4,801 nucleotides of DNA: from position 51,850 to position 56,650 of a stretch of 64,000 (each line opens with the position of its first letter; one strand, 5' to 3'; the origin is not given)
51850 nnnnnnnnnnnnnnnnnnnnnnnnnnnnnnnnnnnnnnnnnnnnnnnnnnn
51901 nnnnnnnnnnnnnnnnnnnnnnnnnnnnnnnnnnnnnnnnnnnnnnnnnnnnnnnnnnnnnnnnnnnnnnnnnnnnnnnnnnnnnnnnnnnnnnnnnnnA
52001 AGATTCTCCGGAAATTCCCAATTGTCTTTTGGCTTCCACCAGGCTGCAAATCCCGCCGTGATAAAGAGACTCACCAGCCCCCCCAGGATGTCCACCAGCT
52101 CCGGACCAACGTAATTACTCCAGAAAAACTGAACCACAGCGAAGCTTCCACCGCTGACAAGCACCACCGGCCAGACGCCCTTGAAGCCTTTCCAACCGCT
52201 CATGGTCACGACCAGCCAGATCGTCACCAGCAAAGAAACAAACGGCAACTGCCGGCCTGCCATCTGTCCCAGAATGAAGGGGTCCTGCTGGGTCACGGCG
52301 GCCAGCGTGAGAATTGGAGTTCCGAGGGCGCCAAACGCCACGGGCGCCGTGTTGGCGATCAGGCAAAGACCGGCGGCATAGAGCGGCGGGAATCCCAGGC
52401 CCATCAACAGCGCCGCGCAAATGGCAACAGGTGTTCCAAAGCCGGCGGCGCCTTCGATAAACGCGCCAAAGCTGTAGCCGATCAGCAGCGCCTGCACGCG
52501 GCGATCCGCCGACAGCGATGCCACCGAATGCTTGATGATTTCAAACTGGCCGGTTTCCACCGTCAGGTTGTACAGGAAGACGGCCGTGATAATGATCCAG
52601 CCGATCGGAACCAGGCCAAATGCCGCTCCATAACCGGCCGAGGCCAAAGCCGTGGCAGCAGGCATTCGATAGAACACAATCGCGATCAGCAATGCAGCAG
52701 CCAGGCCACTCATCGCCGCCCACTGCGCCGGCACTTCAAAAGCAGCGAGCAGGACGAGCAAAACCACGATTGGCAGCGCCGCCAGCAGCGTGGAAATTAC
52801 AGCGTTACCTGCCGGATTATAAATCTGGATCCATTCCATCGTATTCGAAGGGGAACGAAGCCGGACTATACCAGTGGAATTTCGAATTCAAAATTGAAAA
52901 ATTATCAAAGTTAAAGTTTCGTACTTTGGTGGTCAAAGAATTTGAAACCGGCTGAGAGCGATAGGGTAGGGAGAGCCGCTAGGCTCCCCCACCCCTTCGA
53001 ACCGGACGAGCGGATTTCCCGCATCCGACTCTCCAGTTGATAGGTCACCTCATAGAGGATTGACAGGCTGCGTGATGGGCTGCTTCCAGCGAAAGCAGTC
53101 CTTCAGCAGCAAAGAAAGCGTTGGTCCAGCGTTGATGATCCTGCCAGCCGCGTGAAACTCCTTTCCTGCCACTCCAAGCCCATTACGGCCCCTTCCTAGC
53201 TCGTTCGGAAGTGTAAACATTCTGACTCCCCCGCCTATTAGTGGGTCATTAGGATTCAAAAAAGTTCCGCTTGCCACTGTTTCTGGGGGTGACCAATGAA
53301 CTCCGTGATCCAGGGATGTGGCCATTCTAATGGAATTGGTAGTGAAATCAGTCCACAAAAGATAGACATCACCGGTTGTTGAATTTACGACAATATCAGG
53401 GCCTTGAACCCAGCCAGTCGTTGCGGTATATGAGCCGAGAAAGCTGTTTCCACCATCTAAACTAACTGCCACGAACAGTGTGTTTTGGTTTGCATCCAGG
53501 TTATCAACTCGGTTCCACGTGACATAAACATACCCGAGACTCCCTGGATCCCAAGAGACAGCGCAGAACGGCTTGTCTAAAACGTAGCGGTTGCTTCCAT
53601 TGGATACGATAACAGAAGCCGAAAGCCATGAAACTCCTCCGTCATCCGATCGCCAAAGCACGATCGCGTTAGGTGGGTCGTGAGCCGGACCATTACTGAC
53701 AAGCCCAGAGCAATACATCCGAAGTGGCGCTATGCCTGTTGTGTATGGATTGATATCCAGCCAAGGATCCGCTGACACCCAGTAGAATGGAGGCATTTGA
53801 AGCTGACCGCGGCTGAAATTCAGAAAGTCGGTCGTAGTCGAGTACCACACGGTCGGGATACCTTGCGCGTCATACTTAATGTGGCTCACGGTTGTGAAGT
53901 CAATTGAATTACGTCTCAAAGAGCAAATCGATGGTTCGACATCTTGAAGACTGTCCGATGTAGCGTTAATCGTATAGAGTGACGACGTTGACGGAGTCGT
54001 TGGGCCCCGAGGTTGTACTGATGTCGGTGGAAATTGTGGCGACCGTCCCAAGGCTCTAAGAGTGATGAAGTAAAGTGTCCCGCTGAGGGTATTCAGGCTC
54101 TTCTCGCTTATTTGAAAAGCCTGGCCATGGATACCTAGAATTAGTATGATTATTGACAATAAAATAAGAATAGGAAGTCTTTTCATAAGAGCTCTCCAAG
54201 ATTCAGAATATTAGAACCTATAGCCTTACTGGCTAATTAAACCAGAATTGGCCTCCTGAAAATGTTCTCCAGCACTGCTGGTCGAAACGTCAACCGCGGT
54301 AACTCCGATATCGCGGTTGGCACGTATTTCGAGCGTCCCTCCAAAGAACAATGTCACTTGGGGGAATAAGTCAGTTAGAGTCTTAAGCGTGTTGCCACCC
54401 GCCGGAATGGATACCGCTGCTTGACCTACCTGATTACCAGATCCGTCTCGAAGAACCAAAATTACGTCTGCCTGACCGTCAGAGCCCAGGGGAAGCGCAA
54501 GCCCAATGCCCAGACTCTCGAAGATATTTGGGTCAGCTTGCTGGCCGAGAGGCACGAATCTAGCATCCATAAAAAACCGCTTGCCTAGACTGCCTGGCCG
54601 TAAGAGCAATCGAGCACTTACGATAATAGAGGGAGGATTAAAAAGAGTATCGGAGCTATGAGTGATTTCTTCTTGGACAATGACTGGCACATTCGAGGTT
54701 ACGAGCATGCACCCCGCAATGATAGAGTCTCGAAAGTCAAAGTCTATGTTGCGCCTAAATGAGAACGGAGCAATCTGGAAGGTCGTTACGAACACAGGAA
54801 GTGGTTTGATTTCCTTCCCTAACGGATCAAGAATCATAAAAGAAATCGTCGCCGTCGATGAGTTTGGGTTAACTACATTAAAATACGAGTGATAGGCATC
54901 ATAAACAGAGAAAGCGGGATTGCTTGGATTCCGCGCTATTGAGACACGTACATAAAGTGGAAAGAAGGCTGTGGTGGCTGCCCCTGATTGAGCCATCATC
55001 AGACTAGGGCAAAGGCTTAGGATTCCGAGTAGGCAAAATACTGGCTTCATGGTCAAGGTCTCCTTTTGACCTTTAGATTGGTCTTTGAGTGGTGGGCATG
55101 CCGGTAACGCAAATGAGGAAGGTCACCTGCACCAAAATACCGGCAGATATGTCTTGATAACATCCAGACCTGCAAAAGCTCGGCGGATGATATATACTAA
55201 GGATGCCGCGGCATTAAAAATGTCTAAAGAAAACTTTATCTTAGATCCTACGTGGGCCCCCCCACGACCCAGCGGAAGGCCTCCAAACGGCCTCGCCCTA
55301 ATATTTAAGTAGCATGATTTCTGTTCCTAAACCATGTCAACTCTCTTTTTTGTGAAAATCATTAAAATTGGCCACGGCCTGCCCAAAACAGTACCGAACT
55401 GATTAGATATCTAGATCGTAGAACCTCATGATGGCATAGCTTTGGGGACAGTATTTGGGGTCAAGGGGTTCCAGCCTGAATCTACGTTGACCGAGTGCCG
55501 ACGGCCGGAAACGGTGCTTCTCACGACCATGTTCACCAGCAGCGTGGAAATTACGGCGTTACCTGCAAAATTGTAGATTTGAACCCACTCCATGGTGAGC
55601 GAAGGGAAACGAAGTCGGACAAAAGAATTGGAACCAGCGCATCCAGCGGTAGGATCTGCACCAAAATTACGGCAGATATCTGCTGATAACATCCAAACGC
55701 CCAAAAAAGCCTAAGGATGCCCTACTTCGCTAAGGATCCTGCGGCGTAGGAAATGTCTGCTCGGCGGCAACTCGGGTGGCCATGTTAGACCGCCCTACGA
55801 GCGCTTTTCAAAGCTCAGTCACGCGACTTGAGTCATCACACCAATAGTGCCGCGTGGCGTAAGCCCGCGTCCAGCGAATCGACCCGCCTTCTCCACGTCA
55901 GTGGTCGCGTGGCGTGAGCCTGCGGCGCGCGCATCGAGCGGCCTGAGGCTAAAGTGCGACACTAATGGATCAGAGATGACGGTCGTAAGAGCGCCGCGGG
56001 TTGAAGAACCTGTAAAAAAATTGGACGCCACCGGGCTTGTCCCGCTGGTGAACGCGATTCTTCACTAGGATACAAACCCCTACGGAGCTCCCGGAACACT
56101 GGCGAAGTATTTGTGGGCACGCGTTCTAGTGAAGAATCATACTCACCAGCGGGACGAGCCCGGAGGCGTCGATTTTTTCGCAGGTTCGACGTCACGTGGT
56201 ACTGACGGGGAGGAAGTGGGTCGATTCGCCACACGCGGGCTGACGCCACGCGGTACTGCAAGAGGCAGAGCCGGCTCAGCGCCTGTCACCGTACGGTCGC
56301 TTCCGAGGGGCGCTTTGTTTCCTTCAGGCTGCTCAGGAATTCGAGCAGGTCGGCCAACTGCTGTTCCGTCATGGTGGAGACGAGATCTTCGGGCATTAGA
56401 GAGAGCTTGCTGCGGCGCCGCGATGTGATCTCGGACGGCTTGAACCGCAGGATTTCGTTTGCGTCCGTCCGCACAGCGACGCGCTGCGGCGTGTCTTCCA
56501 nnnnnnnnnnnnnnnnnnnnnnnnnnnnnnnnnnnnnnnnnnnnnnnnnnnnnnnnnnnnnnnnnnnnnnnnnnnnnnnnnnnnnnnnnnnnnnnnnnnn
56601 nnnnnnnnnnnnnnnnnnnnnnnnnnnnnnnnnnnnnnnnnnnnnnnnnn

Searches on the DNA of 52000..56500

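Call 71: search_rna_families(source=window, start=52000, end=56500, threshold=evalue, max_evalue=1, show_alignments=1)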
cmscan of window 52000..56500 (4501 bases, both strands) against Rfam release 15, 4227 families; matches with E-value up to 1: 1.
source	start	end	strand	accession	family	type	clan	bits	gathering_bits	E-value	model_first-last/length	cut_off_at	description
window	52961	53033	-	RF00029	Intron_gpII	Intron;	-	42.5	40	3.8e-06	1-77/77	no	Group II catalytic intron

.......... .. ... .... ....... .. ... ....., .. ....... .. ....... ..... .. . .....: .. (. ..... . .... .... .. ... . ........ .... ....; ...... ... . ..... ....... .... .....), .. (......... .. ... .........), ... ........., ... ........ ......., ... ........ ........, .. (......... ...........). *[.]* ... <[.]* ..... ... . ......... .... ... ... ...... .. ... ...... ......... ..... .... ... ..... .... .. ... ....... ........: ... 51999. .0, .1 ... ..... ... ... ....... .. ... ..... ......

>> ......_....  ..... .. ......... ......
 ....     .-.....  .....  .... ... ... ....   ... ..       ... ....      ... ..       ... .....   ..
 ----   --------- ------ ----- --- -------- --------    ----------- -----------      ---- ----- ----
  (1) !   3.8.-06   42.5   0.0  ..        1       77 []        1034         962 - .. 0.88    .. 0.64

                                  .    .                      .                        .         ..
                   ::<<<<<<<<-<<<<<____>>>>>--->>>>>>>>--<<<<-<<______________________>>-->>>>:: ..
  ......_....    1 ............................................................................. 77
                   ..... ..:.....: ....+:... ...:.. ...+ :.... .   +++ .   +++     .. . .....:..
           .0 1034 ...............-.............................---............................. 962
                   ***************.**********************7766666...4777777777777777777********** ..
